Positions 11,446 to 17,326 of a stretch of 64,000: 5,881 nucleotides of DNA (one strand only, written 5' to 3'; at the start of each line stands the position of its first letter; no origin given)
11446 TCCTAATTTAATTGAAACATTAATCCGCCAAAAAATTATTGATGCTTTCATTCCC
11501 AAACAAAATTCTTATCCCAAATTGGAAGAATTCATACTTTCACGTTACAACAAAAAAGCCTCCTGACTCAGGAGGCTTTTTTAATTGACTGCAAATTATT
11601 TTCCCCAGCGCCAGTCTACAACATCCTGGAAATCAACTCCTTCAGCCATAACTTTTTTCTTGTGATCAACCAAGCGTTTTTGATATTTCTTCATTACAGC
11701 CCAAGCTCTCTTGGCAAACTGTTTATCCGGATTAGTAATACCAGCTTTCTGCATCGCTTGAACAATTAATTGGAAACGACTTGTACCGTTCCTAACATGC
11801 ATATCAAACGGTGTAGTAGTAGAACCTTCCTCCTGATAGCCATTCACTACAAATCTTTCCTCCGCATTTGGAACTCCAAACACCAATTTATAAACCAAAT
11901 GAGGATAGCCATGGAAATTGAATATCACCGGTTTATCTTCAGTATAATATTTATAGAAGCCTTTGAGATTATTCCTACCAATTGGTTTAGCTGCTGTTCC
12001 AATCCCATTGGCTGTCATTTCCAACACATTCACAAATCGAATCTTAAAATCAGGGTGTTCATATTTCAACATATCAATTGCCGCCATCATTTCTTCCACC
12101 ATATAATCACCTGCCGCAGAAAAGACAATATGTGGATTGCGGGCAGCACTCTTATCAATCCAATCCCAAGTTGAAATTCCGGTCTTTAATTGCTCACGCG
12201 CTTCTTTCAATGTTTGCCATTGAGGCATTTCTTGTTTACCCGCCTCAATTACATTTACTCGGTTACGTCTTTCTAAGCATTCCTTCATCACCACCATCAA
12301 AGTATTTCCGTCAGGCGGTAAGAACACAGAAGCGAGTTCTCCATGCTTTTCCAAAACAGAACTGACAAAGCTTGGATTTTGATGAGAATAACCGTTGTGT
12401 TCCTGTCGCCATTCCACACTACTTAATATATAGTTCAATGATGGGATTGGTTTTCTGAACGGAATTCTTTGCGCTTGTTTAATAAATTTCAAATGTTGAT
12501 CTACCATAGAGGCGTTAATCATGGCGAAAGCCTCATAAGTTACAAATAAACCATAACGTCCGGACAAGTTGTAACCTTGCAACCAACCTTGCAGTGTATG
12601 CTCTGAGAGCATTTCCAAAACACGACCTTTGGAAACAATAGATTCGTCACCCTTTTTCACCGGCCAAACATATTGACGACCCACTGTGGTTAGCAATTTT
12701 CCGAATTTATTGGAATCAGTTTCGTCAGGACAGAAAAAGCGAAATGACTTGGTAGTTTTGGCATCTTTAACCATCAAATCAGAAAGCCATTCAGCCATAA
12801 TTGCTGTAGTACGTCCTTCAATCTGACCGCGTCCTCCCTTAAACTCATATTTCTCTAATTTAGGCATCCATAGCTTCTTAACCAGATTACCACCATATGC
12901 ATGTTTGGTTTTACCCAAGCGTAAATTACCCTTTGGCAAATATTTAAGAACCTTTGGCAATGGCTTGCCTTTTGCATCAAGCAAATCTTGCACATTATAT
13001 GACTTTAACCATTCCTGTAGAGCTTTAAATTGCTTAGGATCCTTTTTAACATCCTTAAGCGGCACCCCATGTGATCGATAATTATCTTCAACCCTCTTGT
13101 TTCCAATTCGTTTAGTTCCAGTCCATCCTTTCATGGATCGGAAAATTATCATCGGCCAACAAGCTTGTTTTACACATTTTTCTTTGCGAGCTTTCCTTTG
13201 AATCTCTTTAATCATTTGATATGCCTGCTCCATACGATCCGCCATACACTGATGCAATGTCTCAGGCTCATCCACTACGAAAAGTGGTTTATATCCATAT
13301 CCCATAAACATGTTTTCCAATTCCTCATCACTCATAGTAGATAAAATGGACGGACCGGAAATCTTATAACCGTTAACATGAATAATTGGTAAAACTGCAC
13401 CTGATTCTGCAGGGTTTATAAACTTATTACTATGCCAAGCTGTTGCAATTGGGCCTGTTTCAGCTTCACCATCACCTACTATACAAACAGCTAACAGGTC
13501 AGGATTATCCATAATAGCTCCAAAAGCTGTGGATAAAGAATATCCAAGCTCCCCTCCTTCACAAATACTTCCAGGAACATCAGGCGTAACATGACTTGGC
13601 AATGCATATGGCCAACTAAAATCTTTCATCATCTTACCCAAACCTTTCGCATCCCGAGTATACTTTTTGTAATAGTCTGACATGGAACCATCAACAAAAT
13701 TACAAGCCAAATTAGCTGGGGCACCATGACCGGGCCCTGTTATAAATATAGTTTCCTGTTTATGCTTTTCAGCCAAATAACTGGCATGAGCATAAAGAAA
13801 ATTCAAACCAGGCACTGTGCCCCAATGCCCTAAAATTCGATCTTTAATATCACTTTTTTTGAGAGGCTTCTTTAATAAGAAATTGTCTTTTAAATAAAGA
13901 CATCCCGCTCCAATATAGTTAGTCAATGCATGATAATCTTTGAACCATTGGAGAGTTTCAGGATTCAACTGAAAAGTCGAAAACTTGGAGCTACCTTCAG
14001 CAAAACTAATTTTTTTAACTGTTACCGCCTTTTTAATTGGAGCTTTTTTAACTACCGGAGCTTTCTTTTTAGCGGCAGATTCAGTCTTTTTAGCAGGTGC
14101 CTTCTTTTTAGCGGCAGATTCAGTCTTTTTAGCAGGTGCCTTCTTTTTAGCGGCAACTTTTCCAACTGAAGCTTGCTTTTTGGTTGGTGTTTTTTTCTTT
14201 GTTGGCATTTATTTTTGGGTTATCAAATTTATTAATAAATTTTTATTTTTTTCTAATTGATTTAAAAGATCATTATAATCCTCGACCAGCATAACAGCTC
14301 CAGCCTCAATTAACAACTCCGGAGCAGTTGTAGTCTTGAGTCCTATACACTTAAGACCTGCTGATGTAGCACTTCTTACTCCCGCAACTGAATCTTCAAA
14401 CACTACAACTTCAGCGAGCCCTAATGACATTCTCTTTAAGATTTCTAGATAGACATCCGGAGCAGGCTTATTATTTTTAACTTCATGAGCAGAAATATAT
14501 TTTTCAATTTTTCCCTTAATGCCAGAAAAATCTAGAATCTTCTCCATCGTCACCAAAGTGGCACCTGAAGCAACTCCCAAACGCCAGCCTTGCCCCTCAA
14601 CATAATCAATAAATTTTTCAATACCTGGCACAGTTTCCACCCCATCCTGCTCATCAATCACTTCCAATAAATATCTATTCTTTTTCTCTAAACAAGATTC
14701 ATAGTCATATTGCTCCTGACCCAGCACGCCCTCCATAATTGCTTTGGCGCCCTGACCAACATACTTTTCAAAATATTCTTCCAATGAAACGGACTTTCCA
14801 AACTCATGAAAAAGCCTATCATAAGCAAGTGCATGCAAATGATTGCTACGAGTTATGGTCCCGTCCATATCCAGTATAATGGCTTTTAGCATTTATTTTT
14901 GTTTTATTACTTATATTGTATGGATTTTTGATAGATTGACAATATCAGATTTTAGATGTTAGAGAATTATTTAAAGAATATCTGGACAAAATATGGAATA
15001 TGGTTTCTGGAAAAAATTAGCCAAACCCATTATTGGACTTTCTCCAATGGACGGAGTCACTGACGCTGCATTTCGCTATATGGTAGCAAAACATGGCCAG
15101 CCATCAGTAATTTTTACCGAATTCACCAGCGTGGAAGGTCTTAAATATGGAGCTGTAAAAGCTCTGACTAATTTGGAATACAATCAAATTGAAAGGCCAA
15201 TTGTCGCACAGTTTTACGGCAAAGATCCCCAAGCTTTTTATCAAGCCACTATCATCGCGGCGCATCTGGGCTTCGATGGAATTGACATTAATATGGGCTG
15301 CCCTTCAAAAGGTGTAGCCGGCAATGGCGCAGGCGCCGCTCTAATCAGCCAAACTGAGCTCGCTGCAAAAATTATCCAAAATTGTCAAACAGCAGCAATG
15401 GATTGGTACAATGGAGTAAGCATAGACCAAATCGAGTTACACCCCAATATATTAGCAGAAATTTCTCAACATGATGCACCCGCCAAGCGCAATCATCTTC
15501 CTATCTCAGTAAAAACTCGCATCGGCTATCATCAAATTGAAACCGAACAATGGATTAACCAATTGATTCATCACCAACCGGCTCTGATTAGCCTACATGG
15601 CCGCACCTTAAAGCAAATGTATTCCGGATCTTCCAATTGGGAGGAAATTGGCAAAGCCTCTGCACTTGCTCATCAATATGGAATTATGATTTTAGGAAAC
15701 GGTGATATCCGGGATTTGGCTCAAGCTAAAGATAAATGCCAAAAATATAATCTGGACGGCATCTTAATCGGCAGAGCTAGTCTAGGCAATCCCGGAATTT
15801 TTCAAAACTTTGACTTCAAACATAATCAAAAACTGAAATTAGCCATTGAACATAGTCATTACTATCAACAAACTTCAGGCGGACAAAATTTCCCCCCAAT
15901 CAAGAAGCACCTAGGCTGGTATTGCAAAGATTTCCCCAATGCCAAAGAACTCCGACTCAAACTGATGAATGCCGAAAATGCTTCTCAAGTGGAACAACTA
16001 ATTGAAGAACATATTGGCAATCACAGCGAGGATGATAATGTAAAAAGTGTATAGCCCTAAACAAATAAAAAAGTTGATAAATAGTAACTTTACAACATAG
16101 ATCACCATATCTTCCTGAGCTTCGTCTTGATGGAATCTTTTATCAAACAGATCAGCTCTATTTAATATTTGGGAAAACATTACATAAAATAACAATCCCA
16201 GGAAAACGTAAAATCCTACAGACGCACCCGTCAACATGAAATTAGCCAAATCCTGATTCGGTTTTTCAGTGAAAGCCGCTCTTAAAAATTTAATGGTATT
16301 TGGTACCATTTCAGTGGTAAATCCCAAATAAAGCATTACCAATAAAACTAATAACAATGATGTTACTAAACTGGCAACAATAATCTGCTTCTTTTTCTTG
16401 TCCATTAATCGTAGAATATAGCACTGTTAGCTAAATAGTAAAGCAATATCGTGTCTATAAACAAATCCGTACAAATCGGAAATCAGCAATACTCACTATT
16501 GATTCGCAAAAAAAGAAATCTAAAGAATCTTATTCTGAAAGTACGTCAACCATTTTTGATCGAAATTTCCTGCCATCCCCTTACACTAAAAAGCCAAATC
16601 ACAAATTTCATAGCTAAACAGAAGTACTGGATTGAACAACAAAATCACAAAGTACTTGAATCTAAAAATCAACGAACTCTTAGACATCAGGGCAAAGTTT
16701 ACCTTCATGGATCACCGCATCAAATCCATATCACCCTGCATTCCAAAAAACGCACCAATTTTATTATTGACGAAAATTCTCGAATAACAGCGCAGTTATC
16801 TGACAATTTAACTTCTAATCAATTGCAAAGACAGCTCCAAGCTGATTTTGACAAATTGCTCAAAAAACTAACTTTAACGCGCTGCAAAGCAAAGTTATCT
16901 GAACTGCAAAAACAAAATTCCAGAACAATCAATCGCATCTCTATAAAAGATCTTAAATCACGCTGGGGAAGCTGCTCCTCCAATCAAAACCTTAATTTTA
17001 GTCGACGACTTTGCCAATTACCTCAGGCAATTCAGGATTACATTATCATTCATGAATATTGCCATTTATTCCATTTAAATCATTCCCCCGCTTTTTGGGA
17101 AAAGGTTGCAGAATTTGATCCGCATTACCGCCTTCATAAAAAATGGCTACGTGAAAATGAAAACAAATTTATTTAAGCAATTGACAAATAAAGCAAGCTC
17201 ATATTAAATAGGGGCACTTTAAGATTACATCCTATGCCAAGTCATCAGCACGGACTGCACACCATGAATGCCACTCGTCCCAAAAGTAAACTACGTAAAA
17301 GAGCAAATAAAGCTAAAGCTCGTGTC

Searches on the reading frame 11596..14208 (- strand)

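Call 9: search_protein_families(library=pfam, proteins=[window:11596-14208:-], max_evalue=0.001)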
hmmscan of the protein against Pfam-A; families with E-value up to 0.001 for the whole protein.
window:11596-14208:- (870 aa): 3 families
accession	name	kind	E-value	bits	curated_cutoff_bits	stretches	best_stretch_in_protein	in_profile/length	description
PF09364.15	XFP_N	-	1.9e-143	478.1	23.7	1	82-441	3-363/364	XFP N-terminal domain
PF03894.20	XFP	-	2.4e-67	226.5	22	1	471-646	3-176/177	D-xylulose 5-phosphate/D-fructose 6-phosphate phosphoketolase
PF09363.15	XFP_C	-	1.1e-55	188.7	23.4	1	658-868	1-202/202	XFP C-terminal domain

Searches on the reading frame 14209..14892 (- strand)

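Call 9: search_protein_families(library=pfam, proteins=[window:14209-14892:-], max_evalue=0.001)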
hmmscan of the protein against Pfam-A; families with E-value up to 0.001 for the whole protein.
window:14209-14892:- (227 aa): 3 families
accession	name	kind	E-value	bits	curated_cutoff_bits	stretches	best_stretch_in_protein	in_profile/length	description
PF13419.12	HAD_2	-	1e-27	97.9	23.8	1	5-184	1-177/178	Haloacid dehalogenase-like hydrolase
PF00702.32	Hydrolase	-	1.1e-24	88.3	26.4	1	3-179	2-191/191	haloacid dehalogenase-like hydrolase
PF12710.13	HAD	-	0.00035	21.5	27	1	5-130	1-133/189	haloacid dehalogenase-like hydrolase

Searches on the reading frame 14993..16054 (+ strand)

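Call 6: search_protein_families(library=pfam, proteins=[window:14993-16054:+], max_evalue=0.01)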
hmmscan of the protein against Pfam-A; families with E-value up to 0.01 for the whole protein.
window:14993-16054:+ (353 aa): 1 family
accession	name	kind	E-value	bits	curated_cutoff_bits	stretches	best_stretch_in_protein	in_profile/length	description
PF01207.24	Dus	-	1.2e-52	179.4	20.4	2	16-134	2-120/311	Dihydrouridine synthase (Dus)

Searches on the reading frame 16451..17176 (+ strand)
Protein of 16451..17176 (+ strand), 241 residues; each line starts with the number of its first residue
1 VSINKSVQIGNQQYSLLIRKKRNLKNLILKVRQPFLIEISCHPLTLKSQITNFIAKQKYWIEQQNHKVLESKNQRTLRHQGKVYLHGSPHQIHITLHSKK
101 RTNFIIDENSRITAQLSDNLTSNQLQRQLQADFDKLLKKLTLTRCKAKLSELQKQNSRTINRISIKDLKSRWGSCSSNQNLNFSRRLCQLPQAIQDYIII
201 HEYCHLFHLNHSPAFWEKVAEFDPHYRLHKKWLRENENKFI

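Call 6: search_protein_families(library=pfam, proteins=[window:16451-17176:+], max_evalue=0.01)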
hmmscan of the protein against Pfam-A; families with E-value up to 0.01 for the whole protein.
window:16451-17176:+ (241 aa): 2 families
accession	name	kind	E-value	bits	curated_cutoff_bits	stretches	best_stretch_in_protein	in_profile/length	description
PF01863.23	YgjP-like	-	9.5e-43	147.1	26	1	25-235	1-206/207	YgjP-like, metallopeptidase domain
PF10263.15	SprT-like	-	0.0011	19.2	25.6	1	150-209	9-75/108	SprT-like family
